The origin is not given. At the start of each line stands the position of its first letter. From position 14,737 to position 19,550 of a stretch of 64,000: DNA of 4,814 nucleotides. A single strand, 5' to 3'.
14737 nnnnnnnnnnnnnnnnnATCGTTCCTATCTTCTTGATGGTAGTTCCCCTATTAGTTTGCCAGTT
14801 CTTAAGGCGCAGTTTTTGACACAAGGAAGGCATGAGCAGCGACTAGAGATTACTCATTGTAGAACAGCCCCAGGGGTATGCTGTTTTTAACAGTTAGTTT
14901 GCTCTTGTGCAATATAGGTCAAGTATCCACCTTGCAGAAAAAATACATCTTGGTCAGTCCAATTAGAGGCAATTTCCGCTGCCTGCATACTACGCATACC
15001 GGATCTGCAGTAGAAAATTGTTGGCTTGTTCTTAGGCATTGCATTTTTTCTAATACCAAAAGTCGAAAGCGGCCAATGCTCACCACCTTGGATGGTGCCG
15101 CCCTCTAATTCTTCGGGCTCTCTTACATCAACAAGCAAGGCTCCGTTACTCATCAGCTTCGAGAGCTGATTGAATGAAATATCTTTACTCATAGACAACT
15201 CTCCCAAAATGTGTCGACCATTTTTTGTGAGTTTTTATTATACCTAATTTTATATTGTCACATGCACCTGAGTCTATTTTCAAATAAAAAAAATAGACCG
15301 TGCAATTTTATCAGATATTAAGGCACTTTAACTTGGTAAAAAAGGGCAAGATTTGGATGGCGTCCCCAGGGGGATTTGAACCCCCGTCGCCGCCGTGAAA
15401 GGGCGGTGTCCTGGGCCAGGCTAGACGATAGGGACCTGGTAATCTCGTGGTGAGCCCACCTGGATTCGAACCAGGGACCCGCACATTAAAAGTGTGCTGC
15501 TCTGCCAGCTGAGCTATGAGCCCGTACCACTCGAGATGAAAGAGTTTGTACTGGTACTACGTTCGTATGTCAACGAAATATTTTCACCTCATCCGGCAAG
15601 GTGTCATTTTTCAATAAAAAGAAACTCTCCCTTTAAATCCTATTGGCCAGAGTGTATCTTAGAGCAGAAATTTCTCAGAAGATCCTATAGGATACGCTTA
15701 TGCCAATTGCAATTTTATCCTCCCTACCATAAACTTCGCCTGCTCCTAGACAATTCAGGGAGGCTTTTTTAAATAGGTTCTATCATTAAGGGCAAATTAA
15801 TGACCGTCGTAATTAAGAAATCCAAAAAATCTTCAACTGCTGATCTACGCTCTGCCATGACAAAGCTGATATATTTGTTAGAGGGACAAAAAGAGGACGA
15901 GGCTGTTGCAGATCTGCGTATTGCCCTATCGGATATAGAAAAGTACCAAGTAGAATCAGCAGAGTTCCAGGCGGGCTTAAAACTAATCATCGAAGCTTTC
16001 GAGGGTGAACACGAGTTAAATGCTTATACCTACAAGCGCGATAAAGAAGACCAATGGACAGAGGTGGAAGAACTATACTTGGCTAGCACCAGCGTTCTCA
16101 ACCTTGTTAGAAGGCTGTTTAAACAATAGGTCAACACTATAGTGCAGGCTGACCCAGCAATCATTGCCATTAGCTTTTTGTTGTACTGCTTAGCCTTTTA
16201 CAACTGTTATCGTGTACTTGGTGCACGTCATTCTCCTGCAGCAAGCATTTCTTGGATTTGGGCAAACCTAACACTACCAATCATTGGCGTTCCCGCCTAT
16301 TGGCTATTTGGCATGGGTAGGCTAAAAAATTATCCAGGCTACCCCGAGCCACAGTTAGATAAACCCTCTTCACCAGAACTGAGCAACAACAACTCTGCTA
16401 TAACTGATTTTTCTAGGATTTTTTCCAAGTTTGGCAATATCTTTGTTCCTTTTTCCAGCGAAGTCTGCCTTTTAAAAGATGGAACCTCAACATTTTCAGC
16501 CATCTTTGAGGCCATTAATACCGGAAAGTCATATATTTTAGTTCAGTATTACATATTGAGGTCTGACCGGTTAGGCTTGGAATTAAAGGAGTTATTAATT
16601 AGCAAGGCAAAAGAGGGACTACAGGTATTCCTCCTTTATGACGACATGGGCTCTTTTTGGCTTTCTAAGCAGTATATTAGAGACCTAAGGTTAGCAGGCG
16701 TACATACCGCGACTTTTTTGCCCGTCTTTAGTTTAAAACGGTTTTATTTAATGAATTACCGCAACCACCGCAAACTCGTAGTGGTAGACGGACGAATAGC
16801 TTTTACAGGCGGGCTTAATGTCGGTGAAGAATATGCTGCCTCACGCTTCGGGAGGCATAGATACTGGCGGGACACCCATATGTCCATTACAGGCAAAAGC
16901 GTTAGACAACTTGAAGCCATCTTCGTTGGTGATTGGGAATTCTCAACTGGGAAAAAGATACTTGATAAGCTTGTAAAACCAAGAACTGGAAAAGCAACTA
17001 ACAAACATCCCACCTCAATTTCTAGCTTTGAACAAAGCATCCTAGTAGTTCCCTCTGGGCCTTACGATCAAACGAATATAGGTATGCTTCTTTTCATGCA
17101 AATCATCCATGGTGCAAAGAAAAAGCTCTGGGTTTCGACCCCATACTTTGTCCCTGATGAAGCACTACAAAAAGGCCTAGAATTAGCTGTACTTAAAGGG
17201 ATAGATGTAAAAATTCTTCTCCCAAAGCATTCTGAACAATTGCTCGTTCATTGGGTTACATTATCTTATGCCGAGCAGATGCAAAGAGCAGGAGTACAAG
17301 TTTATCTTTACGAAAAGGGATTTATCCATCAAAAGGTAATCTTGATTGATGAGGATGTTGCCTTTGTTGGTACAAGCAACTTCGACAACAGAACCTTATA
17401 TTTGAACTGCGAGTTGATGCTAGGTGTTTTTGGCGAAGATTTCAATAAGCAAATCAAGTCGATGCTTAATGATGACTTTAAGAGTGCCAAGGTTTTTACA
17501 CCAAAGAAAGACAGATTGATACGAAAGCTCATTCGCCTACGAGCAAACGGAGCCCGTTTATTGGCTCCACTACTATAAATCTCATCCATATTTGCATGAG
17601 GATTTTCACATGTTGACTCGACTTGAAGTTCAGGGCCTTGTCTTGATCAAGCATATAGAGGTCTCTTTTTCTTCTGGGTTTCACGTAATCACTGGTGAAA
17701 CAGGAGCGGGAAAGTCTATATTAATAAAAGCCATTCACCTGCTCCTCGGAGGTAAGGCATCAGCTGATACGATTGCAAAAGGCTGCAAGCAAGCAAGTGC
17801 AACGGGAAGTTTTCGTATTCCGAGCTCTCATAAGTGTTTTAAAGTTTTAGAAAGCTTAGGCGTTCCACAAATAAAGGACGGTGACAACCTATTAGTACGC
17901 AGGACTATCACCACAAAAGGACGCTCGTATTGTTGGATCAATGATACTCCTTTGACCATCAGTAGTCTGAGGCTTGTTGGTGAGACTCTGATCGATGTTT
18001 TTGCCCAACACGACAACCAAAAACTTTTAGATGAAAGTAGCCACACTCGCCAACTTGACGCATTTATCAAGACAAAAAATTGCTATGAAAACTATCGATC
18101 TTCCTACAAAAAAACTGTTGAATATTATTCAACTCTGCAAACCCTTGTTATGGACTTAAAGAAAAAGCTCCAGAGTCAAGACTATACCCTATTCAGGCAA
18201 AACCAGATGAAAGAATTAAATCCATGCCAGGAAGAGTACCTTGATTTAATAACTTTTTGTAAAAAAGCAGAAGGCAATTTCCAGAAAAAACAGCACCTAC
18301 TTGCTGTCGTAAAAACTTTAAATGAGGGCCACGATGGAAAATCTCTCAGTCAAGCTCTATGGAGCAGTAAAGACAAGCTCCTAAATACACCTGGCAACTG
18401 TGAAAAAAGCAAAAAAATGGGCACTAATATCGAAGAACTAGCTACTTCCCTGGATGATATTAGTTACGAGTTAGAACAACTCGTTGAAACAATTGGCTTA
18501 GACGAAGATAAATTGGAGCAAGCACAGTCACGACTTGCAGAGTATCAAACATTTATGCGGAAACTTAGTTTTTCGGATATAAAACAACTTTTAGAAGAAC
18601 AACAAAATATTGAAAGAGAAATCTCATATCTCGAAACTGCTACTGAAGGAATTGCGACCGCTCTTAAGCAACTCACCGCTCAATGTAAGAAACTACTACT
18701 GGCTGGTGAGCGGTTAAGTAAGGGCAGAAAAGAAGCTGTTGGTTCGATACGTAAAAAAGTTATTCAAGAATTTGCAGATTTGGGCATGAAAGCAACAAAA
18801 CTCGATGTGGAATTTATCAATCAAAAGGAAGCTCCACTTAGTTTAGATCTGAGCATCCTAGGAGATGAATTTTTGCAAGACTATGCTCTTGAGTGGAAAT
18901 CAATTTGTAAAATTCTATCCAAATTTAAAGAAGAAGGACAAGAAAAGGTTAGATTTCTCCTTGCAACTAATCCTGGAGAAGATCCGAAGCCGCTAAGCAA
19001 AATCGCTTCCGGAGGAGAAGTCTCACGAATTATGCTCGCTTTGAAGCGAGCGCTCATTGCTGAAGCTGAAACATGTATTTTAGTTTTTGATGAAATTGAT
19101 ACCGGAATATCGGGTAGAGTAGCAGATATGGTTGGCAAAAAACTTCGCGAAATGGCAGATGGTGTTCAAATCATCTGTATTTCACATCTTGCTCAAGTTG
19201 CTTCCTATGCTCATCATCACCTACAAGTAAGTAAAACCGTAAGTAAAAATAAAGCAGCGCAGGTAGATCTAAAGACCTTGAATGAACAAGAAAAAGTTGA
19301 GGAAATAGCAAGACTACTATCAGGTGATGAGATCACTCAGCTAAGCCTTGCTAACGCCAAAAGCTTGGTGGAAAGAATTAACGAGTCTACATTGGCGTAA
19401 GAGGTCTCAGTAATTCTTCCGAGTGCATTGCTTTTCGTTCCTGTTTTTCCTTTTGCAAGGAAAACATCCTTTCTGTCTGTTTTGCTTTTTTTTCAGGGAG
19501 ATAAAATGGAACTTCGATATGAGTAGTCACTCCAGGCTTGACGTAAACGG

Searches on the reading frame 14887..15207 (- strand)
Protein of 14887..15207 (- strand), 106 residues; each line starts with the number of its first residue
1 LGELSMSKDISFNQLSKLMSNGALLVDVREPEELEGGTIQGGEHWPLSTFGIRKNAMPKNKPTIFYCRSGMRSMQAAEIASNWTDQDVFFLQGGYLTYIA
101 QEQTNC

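Call 7: search_protein_families(library=pfam, proteins=[window:14887-15207:-], max_evalue=0.00001)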
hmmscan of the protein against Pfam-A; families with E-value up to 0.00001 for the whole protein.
window:14887-15207:- (106 aa): 1 family
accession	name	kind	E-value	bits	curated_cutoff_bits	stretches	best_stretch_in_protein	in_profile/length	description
PF00581.25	Rhodanese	-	8.7e-13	49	22.2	1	13-98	3-99/102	Rhodanese-like domain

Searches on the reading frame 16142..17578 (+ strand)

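Call 7: search_protein_families(library=pfam, proteins=[window:16142-17578:+], max_evalue=0.00001)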
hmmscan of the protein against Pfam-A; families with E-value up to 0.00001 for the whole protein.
window:16142-17578:+ (478 aa): 2 families
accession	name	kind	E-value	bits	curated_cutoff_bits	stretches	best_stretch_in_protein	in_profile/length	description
PF13091.12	PLDc_2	-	1.1e-35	122.8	27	2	320-443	3-129/132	PLD-like domain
PF00614.28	PLDc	-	3.5e-16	58.8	21.9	2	204-231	1-28/28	Phospholipase D Active site motif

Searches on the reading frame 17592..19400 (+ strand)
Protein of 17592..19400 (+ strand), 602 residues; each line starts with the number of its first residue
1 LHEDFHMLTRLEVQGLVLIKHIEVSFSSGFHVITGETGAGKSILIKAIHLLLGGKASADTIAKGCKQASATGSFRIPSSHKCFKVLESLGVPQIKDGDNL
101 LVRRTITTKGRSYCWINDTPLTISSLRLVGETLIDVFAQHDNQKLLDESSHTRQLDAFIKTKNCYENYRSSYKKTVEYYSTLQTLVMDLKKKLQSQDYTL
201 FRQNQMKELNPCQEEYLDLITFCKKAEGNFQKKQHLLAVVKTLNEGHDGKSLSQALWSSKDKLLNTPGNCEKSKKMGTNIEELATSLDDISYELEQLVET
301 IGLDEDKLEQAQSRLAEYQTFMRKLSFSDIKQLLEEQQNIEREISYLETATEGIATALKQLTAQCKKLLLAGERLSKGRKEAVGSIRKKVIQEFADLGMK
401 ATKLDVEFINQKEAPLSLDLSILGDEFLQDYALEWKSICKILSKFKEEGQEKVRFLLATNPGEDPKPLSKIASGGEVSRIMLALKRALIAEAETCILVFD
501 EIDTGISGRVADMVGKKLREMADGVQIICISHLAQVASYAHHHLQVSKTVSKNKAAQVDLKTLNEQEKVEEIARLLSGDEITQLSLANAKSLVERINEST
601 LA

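Call 7: search_protein_families(library=pfam, proteins=[window:17592-19400:+], max_evalue=0.00001)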
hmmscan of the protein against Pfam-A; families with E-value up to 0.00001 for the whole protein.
window:17592-19400:+ (602 aa): 3 families
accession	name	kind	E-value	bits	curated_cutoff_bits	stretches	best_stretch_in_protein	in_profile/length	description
PF02463.25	SMC_N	-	6.7e-19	68.6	40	1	8-549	2-214/220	RecF/RecN/SMC N terminal domain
PF13476.12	AAA_23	-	1.1e-12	49.4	27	1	10-344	1-200/201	AAA domain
PF13175.12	AAA_15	-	3.3e-06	27.4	32.1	0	7-532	1-369/374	AAA ATPase domain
